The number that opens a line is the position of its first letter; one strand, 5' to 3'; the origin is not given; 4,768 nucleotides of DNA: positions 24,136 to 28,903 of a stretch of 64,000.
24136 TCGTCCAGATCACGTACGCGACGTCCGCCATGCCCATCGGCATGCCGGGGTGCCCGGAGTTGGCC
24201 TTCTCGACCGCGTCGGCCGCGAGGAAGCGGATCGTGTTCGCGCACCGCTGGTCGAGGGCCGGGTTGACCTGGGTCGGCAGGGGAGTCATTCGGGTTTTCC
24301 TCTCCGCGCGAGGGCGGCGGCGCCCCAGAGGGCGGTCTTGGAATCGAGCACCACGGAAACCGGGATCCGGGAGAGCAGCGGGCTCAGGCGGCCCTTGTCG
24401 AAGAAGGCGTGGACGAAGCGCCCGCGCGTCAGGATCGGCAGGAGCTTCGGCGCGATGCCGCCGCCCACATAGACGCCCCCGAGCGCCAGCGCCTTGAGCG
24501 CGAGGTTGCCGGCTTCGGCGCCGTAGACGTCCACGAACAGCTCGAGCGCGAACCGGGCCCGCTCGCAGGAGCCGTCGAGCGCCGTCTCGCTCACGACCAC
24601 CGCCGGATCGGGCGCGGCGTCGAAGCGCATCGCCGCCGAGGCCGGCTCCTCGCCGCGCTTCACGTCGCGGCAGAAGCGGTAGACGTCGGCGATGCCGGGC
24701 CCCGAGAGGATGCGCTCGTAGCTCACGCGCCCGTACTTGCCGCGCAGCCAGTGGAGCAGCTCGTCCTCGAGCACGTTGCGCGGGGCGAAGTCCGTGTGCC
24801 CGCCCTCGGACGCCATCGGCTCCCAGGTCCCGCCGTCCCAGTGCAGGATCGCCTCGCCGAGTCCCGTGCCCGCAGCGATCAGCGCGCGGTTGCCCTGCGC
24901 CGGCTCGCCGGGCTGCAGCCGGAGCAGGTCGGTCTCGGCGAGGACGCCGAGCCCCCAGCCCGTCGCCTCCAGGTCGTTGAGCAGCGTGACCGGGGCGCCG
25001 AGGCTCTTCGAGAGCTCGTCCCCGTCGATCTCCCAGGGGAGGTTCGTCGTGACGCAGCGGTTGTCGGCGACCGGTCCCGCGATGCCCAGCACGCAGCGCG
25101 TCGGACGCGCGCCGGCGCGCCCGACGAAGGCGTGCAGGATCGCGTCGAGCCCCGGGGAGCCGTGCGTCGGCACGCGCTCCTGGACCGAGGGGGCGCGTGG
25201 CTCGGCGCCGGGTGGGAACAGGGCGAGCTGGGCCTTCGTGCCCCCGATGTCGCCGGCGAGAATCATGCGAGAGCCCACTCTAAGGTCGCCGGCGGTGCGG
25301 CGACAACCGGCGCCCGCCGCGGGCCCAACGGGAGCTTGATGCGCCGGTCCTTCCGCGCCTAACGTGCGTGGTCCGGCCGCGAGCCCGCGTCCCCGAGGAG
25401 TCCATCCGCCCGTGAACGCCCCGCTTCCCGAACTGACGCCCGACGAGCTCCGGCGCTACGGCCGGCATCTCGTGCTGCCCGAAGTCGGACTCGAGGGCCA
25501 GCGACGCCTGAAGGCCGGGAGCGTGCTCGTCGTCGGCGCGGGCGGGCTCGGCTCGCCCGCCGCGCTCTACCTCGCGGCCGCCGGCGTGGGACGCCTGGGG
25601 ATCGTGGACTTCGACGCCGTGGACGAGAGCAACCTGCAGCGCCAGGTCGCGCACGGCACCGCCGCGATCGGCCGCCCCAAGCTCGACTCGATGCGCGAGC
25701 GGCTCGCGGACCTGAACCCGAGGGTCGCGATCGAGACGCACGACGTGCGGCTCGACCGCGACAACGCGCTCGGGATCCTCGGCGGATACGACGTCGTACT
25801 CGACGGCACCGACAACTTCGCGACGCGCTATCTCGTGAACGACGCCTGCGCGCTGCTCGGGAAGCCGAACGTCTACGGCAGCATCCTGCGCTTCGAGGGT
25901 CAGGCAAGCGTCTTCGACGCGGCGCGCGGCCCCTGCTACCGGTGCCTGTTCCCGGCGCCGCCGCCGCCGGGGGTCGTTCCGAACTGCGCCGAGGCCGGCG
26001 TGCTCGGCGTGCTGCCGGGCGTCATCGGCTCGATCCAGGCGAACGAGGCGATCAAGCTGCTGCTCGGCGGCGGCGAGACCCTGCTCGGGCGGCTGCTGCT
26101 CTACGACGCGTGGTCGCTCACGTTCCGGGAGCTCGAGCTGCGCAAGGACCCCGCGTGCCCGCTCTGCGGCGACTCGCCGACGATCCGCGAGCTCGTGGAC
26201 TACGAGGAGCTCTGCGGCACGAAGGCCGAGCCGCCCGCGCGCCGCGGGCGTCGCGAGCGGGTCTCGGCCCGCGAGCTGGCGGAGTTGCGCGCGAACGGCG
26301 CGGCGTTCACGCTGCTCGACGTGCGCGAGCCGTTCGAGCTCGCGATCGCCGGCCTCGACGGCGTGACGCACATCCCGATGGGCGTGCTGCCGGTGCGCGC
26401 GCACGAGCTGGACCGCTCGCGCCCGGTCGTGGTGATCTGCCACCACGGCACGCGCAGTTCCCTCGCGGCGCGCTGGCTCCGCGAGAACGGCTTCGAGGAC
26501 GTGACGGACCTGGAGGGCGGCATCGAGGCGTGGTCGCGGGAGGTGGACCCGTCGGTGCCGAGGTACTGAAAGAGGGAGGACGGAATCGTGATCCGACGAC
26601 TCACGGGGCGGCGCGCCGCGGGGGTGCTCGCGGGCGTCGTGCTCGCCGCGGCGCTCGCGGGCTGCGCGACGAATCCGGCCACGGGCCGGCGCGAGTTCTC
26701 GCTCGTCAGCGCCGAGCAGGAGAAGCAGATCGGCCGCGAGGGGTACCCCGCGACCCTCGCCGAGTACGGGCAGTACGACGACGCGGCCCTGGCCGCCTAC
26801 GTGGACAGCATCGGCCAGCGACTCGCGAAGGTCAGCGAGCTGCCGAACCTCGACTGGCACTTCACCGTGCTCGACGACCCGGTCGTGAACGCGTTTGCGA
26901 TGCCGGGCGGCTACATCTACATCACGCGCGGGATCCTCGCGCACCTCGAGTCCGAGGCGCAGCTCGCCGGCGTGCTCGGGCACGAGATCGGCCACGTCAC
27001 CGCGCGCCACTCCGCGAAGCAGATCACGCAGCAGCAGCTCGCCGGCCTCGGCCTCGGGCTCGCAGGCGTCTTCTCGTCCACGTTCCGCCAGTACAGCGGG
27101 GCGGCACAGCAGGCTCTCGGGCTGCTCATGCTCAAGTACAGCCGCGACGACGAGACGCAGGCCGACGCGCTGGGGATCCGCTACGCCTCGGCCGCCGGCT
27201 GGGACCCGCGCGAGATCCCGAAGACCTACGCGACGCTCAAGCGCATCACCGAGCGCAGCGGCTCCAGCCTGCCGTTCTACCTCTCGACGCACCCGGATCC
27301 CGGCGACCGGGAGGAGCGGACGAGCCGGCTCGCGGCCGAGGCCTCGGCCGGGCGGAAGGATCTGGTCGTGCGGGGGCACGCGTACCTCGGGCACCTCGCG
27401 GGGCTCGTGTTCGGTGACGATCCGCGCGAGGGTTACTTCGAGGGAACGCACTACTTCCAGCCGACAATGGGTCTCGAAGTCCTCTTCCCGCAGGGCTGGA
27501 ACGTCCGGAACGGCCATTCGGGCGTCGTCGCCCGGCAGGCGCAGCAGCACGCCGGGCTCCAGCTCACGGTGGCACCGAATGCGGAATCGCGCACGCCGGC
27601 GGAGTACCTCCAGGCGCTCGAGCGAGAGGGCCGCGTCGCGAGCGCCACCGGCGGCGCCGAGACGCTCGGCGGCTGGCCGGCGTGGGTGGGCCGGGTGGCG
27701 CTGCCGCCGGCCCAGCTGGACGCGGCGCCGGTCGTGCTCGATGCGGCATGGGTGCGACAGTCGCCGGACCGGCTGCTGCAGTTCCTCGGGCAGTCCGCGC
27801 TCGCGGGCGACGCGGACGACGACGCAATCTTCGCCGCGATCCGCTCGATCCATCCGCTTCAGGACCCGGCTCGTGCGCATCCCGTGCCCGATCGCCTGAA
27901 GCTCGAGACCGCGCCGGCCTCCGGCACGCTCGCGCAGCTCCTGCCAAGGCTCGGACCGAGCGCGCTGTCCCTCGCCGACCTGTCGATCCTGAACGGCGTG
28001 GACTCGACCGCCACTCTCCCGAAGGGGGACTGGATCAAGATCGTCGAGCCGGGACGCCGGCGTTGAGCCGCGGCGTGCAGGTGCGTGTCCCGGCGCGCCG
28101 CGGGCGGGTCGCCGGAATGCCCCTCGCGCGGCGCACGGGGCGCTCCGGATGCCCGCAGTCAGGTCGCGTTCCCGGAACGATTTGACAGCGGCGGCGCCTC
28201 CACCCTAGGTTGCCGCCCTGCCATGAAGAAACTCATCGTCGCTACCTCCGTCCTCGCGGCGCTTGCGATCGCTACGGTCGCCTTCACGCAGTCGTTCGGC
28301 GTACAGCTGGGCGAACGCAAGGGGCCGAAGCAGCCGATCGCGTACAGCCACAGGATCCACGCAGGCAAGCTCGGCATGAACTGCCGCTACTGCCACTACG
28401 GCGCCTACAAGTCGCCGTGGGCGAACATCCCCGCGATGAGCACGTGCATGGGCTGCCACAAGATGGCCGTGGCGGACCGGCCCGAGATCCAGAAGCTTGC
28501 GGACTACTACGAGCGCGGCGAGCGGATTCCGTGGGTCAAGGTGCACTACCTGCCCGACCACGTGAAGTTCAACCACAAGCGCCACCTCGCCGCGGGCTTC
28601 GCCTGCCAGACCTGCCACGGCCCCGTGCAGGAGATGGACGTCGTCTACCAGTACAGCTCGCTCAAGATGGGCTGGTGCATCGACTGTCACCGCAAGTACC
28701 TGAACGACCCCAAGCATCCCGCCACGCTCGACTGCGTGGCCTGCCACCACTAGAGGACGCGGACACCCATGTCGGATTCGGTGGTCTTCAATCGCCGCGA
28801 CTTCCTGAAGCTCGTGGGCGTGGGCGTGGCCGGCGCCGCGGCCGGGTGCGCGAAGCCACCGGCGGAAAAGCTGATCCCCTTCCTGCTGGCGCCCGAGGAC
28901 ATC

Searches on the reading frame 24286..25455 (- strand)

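Call 42: search_protein_families(library=pfam, proteins=[window:24286-25455:-], max_evalue=0.001)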
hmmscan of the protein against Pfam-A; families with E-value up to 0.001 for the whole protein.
window:24286-25455:- (389 aa): 1 family
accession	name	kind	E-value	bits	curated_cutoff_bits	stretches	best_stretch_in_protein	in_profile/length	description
PF02685.22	Glucokinase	-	2.9e-95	319.4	22.1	1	66-384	1-312/314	Glucokinase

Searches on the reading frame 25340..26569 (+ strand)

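Call 42: search_protein_families(library=pfam, proteins=[window:25340-26569:+], max_evalue=0.001)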
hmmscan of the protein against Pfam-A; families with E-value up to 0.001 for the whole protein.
window:25340-26569:+ (409 aa): 2 families
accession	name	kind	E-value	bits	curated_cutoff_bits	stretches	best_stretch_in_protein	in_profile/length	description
PF00899.27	ThiF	-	1e-80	270.8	28.1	1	40-274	1-237/238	ThiF family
PF00581.25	Rhodanese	-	2.5e-14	54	22.2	1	310-400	2-101/102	Rhodanese-like domain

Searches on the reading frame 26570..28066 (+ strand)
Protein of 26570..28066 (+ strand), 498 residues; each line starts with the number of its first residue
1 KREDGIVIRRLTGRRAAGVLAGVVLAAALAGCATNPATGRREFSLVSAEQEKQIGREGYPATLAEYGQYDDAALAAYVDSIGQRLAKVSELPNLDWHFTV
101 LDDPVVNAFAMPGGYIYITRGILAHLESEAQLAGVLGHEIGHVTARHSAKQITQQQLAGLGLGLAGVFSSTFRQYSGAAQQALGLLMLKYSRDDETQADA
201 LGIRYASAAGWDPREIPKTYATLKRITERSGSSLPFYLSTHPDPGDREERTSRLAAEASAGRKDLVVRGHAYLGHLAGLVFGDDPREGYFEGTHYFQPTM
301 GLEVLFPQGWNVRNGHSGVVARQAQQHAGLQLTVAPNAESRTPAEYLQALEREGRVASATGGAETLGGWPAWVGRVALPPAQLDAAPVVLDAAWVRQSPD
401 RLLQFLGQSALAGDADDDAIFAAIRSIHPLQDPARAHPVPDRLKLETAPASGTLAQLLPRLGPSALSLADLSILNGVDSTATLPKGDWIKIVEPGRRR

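Call 42: search_protein_families(library=pfam, proteins=[window:26570-28066:+], max_evalue=0.001)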
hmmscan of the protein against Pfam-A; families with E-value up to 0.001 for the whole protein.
window:26570-28066:+ (498 aa): 1 family
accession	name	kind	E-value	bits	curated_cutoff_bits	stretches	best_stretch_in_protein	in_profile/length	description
PF01435.24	Peptidase_M48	-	5.2e-37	127.9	20.3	1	75-248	4-179/186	Peptidase family M48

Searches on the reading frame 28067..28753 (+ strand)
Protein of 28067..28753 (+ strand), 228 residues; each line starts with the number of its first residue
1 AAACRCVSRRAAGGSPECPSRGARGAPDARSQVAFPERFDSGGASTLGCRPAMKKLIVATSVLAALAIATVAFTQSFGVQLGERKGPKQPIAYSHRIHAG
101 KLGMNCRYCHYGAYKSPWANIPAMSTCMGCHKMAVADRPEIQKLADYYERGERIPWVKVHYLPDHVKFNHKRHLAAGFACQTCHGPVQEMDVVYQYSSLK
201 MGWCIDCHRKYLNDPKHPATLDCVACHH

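Call 42: search_protein_families(library=pfam, proteins=[window:28067-28753:+], max_evalue=0.001)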
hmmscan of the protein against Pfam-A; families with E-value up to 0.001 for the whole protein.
window:28067-28753:+ (228 aa): 3 families
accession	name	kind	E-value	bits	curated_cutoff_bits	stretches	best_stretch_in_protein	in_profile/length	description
PF14522.11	Cytochrome_C7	-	7.2e-13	48.6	24.8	2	166-228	1-67/67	Cytochrome c7 and related cytochrome c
PF02085.21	Cytochrom_CIII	-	1.1e-09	38.9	22.9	1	87-135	17-57/101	Class III cytochrome C family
PF14537.11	Cytochrom_c3_2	-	7.8e-07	29.9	25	1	101-184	4-78/79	Cytochrome c3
